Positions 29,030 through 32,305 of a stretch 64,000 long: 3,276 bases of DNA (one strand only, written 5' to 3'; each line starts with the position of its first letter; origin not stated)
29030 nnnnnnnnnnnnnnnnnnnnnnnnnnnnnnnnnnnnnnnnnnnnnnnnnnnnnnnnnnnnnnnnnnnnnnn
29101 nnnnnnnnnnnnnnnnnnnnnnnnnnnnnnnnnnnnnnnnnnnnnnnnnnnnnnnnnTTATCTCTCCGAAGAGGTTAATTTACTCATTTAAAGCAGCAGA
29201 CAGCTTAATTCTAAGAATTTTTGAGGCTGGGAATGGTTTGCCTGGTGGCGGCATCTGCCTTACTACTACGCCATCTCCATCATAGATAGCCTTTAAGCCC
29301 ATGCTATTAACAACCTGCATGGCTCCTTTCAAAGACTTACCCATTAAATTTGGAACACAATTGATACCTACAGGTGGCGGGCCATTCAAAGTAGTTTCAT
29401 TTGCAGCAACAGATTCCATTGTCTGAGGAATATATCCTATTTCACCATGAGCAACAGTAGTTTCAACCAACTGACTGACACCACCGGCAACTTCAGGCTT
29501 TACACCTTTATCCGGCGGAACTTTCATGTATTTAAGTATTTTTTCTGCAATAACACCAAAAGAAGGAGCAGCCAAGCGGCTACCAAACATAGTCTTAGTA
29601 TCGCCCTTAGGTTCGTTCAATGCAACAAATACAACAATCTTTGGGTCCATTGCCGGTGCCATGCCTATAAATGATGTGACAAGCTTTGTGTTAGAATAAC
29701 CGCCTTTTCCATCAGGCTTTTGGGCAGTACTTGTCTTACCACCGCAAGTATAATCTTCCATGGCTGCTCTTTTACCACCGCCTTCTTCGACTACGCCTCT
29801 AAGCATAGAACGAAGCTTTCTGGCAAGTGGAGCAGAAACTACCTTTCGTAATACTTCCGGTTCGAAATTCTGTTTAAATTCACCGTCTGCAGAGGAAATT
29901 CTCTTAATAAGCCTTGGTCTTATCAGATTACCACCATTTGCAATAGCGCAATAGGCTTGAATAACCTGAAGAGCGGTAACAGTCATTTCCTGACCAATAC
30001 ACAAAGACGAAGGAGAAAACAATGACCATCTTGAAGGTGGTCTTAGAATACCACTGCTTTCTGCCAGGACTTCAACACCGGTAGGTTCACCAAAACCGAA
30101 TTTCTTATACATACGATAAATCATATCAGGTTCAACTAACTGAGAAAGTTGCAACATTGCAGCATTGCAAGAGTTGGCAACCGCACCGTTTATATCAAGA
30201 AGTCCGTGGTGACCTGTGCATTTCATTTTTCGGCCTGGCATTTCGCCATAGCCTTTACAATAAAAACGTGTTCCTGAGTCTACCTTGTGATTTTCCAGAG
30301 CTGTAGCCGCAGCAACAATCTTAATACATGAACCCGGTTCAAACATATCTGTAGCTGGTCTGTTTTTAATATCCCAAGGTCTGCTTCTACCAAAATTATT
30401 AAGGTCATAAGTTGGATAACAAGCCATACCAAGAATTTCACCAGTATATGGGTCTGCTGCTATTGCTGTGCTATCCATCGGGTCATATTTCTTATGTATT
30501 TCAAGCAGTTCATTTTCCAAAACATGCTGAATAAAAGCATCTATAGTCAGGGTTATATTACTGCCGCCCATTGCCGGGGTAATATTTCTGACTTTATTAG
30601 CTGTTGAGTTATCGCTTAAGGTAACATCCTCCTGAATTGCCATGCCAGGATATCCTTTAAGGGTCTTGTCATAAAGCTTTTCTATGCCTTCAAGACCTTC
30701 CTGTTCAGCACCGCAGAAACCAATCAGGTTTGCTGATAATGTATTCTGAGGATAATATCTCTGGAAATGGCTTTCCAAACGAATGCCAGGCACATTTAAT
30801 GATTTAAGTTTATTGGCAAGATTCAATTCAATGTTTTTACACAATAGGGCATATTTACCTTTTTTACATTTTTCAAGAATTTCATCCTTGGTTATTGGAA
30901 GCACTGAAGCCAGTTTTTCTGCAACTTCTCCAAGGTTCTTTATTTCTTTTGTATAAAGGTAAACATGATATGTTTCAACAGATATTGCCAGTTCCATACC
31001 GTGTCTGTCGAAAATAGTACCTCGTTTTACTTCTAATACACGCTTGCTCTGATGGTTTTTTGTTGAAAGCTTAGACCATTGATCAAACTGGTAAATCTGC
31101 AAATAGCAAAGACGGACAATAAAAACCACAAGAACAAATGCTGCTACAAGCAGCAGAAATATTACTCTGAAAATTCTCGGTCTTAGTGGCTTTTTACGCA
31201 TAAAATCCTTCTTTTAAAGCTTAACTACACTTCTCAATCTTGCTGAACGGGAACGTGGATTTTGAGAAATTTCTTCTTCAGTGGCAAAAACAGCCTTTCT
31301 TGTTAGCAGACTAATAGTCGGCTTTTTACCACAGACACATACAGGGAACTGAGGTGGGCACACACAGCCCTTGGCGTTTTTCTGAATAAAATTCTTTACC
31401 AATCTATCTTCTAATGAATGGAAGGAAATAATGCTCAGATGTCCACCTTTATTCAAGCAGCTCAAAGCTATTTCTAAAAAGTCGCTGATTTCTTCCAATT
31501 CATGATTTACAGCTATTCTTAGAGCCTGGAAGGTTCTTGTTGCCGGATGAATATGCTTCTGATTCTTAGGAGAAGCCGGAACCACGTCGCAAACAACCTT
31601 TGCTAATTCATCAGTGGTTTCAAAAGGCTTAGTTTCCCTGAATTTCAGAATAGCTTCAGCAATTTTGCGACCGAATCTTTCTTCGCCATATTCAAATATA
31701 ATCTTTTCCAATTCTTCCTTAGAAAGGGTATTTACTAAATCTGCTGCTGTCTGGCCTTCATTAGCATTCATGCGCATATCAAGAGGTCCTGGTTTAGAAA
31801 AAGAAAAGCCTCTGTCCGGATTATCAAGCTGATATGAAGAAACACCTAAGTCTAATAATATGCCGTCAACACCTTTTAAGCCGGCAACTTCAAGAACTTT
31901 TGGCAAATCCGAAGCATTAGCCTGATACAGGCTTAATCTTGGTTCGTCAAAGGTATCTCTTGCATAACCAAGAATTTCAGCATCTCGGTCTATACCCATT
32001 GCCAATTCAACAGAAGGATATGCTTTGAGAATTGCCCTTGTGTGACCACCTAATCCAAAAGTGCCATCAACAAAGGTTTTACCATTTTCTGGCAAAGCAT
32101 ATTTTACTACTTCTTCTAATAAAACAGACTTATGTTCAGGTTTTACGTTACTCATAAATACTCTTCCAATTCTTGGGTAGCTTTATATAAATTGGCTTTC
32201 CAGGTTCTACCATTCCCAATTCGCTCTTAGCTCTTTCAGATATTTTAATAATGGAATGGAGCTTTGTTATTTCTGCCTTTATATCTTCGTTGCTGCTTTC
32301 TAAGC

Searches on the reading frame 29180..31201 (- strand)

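Call 60: search_protein_families(library=pfam, proteins=[window:29180-31201:-], max_evalue=0.01)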
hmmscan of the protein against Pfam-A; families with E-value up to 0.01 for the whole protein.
window:29180-31201:- (673 aa): 4 families
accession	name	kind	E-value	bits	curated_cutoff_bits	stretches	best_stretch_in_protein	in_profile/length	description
PF00905.27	Transpeptidase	-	1.8e-61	208.4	22.1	1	245-551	2-293/299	Penicillin binding protein transpeptidase domain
PF03717.20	PBP_dimer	-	2.5e-15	57.8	24.4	1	57-189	3-166/180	Penicillin-binding Protein dimerisation domain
PF03793.24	PASTA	-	4.7e-06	26.9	23.2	1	616-668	3-63/64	PASTA domain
PF21922.1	PBP_dimer_2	-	0.0002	22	27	1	145-185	22-61/83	Penicillin binding protein A dimerisation domain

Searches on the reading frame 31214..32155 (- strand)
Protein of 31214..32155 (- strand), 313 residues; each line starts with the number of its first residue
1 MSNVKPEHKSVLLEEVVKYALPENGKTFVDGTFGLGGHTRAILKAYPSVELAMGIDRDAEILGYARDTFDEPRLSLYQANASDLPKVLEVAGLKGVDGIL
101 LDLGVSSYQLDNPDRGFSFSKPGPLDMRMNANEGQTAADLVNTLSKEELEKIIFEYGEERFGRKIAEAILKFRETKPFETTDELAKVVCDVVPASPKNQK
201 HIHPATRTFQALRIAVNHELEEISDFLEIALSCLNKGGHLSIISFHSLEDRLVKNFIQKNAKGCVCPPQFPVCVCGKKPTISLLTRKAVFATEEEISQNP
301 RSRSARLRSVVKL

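Call 60: search_protein_families(library=pfam, proteins=[window:31214-32155:-], max_evalue=0.01)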
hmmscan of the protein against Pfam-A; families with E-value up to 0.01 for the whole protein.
window:31214-32155:- (313 aa): 3 families
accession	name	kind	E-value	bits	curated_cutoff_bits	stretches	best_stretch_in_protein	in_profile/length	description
PF01795.25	Methyltransf_5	-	3.4e-112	375.4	27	1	7-312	3-308/309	MraW methylase family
PF01728.25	FtsJ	-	0.00019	21.9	24.1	0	18-262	15-157/181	FtsJ-like methyltransferase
PF12836.13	HHH_3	-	0.0024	18.4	27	1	141-187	8-49/65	Helix-hairpin-helix motif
